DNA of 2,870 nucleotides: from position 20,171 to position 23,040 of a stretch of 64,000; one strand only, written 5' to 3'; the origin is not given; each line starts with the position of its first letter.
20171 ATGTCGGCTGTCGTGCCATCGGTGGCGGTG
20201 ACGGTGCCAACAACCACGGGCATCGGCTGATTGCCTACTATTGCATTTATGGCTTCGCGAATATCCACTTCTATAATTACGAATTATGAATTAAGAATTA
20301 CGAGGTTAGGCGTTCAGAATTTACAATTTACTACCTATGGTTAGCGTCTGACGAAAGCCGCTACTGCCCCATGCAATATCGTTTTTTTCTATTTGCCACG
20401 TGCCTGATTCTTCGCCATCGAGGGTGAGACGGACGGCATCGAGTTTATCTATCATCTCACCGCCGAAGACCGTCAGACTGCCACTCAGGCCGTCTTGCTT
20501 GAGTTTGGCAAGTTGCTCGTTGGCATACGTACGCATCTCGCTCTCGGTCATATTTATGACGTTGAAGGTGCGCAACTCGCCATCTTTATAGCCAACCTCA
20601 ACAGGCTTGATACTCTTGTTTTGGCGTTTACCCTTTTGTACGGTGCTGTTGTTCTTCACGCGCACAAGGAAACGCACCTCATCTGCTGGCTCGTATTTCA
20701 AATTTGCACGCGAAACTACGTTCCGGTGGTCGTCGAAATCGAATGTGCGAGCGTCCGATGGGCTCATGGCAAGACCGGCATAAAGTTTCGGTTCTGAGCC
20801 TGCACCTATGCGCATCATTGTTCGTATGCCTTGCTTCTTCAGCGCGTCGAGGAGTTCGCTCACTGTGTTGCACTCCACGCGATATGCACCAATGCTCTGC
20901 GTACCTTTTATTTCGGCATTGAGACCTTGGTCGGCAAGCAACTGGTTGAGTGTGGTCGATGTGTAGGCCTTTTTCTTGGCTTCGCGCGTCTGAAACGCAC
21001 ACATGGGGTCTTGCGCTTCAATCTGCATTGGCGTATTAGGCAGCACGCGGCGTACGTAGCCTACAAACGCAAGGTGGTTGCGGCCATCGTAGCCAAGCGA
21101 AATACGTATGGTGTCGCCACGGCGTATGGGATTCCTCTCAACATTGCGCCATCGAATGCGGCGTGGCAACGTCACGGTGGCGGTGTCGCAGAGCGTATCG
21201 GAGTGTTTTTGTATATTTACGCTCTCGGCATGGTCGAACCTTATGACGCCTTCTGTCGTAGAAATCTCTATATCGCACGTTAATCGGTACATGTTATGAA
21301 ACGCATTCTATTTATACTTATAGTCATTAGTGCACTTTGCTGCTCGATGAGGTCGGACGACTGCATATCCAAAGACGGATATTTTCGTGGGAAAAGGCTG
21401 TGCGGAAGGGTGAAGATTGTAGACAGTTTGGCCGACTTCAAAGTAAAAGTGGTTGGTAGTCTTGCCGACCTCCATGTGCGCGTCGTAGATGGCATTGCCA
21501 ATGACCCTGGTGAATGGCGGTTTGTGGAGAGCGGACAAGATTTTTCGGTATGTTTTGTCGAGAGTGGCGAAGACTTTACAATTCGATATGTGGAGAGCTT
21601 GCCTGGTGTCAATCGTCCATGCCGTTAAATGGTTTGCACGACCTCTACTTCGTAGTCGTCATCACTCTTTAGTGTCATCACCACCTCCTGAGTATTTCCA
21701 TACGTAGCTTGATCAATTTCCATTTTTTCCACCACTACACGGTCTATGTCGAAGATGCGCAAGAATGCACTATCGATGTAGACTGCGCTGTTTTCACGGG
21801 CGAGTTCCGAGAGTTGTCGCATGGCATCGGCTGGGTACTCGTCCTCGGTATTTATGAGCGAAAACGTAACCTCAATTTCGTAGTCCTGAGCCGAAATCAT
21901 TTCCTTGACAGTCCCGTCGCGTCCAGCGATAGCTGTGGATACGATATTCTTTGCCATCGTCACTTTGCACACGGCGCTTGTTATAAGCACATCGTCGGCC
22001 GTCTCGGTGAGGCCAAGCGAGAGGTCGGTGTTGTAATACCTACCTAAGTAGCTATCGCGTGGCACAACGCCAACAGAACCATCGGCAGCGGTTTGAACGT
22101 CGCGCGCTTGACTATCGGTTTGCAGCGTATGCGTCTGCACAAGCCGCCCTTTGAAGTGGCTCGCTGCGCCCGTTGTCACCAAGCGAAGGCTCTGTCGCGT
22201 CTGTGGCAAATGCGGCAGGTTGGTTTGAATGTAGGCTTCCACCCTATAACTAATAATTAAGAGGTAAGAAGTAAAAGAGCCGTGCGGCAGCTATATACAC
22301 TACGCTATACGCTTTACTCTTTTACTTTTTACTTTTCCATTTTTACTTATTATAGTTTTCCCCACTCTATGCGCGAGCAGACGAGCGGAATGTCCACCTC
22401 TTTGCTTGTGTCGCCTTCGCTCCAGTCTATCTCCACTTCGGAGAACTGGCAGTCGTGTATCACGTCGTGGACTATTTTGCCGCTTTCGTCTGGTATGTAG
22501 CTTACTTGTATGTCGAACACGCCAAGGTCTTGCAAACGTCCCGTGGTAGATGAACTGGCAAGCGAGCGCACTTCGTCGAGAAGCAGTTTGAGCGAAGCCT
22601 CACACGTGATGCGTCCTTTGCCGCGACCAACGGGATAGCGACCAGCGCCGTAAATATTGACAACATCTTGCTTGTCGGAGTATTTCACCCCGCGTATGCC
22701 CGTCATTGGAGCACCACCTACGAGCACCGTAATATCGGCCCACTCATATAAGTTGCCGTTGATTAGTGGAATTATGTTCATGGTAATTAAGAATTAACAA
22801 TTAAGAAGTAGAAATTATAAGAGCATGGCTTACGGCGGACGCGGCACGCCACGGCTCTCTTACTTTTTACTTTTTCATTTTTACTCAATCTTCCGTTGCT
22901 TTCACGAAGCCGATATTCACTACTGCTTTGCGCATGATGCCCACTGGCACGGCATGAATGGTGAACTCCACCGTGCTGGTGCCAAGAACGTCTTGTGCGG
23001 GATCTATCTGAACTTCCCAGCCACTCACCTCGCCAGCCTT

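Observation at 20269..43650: Intergenic spacers of the phage-like element are built from heptamer-phased repeats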

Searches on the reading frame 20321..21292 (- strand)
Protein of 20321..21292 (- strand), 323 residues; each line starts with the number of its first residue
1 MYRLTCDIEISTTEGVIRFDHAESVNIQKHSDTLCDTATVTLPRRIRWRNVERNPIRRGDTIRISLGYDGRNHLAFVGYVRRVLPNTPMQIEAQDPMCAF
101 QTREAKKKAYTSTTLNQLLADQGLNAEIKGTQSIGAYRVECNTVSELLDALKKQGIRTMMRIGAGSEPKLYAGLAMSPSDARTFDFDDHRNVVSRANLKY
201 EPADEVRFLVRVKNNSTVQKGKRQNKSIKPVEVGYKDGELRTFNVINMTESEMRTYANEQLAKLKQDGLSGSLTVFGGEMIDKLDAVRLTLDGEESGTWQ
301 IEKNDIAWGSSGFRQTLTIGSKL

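Call 9: search_protein_families(library=phrogs, proteins=[window:20321-21292:-], max_evalue=0.001)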
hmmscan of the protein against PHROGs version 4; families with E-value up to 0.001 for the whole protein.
window:20321-21292:- (323 aa): 1 family
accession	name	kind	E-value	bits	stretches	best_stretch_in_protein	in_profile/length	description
phrog_4930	-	tail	2e-47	162.9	1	1-321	1-312/319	baseplate hub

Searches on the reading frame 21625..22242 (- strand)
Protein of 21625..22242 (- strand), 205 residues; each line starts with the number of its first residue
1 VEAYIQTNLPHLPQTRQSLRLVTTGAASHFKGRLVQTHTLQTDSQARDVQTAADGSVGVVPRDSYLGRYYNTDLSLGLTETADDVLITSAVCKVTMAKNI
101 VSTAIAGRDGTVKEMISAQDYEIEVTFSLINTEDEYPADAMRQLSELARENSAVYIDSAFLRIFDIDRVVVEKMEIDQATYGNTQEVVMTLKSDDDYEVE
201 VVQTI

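Call 9: search_protein_families(library=phrogs, proteins=[window:21625-22242:-], max_evalue=0.001)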
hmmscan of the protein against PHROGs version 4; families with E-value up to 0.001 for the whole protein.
window:21625-22242:- (205 aa): 1 family
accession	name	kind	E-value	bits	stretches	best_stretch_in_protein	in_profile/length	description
phrog_5233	-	tail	5.1e-17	63.2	1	93-201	46-160/174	baseplate hub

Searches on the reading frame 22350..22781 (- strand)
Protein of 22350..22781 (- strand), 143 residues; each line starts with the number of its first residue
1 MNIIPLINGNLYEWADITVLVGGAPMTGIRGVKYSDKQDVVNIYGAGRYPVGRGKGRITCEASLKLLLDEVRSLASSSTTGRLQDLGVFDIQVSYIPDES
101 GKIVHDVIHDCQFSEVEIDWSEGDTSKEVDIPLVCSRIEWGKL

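Call 9: search_protein_families(library=phrogs, proteins=[window:22350-22781:-], max_evalue=0.001)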
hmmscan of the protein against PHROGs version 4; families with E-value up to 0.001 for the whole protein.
window:22350-22781:- (143 aa): 2 families
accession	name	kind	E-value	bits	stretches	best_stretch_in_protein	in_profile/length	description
phrog_9206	-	head and packaging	3.3e-26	93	1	5-140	18-162/501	major head protein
phrog_4579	-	tail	1.9e-15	58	1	7-134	5-134/144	tail protein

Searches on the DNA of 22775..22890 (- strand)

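Call 42: search_dna_similar(query=window:22775-22890:-, collection=phages, mode=distant, max_evalue=0.01, max_rows=30)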
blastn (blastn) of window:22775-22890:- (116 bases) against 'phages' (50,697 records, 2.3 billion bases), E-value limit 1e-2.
No match.
